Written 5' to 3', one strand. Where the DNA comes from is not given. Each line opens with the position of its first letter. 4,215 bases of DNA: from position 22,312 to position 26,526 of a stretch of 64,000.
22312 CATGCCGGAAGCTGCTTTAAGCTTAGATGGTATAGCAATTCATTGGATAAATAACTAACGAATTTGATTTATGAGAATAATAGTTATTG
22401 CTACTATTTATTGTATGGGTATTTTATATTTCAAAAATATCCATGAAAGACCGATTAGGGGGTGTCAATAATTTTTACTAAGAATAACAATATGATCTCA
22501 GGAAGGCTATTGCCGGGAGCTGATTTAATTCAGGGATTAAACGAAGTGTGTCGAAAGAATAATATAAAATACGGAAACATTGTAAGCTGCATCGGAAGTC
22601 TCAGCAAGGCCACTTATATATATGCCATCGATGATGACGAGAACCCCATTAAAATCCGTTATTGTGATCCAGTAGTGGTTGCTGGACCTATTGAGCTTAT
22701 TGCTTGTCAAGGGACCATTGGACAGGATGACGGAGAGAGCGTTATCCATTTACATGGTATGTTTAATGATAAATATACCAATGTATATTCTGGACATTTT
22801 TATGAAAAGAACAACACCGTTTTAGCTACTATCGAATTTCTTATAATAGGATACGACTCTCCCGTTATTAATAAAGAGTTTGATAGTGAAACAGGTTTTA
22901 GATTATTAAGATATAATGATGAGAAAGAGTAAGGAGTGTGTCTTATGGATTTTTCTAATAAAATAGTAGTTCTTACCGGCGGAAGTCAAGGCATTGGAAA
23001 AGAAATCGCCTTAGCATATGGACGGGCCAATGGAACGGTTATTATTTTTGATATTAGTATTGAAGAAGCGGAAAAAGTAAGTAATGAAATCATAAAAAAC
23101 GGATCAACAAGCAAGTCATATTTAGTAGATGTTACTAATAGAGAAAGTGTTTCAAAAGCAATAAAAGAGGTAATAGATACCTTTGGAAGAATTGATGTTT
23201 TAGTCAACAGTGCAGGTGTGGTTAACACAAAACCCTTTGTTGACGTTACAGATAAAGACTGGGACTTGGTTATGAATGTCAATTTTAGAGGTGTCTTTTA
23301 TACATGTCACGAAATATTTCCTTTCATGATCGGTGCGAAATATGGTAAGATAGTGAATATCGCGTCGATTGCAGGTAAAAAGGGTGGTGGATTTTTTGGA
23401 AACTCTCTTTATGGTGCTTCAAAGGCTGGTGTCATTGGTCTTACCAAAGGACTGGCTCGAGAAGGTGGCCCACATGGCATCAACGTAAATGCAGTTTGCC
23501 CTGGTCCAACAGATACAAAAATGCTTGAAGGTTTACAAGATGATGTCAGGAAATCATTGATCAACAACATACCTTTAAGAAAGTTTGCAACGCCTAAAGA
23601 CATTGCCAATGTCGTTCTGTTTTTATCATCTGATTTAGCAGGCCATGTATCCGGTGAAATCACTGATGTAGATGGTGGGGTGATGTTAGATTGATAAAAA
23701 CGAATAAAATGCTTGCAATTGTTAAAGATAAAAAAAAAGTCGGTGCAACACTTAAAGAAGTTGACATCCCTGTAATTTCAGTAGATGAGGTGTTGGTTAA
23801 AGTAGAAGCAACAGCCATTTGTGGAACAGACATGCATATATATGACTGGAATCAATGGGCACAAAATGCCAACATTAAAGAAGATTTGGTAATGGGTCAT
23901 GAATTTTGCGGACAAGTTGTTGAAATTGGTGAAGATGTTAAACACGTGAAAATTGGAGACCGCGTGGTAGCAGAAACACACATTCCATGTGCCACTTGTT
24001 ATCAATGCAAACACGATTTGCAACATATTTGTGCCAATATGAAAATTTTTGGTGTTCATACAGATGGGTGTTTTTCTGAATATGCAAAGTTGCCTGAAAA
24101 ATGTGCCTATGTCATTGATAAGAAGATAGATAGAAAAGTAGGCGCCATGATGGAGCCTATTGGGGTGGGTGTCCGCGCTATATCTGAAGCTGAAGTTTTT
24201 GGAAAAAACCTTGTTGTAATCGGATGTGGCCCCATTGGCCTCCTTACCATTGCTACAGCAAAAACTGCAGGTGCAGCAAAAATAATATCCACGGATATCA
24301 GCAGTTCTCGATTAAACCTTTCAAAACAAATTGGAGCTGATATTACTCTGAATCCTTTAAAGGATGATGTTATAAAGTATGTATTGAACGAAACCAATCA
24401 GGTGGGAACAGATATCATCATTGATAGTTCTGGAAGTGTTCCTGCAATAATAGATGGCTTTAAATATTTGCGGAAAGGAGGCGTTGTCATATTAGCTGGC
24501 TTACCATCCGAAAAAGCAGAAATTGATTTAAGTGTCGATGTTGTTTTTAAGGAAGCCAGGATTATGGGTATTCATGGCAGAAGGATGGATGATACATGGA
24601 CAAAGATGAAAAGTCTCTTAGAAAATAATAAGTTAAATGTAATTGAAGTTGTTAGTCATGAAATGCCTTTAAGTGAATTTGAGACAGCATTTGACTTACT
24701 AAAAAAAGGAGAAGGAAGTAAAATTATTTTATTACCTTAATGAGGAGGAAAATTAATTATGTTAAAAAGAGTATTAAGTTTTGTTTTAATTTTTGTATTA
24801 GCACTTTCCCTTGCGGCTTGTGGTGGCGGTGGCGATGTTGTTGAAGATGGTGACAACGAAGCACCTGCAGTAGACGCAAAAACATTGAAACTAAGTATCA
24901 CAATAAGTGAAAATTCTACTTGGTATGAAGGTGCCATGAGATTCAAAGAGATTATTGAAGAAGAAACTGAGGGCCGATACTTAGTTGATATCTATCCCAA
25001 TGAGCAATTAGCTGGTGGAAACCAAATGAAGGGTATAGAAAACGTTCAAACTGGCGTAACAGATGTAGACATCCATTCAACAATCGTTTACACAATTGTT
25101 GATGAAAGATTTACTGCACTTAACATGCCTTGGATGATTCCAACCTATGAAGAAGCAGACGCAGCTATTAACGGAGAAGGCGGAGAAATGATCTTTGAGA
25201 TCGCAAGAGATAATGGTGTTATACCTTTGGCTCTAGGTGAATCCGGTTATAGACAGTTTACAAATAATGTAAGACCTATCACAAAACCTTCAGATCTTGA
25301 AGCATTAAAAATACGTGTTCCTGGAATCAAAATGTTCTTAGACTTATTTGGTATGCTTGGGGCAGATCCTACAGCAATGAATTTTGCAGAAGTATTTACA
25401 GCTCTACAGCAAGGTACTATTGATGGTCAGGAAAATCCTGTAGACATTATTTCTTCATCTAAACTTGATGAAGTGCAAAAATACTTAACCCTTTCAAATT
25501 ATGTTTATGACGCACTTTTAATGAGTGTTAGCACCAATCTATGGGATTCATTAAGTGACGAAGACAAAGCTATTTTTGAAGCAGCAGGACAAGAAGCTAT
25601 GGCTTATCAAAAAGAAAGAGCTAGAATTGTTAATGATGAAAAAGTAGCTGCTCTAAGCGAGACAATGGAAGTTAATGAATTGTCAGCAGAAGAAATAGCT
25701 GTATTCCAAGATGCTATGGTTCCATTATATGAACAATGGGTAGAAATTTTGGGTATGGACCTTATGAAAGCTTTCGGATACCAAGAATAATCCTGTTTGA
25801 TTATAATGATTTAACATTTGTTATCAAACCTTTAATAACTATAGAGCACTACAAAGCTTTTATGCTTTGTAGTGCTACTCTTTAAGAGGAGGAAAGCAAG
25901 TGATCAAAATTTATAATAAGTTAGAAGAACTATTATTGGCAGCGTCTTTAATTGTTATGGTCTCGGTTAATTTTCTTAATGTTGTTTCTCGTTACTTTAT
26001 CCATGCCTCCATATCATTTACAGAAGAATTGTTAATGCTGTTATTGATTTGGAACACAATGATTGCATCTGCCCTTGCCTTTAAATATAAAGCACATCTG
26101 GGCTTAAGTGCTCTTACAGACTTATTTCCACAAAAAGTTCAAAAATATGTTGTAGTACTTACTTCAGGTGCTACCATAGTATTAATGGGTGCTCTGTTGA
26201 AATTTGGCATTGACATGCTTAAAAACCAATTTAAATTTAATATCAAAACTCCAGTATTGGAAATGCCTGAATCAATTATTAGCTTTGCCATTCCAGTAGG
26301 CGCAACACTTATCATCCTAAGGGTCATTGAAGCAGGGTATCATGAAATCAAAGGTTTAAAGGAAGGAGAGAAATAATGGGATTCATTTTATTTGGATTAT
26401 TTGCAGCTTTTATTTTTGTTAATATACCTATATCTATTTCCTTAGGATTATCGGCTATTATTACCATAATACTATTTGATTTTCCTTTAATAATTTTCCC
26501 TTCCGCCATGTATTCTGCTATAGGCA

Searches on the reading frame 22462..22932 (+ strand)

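Call 68: search_protein_families(library=pfam, max_evalue=0.00001, proteins=[window:22462-22932:+])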
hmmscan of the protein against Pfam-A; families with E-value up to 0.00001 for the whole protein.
window:22462-22932:+ (156 aa): 1 family
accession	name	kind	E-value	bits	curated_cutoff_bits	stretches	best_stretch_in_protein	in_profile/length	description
PF03479.20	PCC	-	2e-20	73.7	25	1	13-129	4-113/117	Plants and Prokaryotes Conserved (PCC) domain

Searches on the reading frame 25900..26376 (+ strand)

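Call 68: search_protein_families(library=pfam, max_evalue=0.00001, proteins=[window:25900-26376:+])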
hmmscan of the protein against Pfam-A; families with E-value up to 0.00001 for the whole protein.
window:25900-26376:+ (158 aa): 1 family
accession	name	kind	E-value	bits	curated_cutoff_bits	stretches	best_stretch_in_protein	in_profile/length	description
PF04290.18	DctQ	-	1.6e-28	99.7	28.3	1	20-147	1-127/132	Tripartite ATP-independent periplasmic transporters, DctQ component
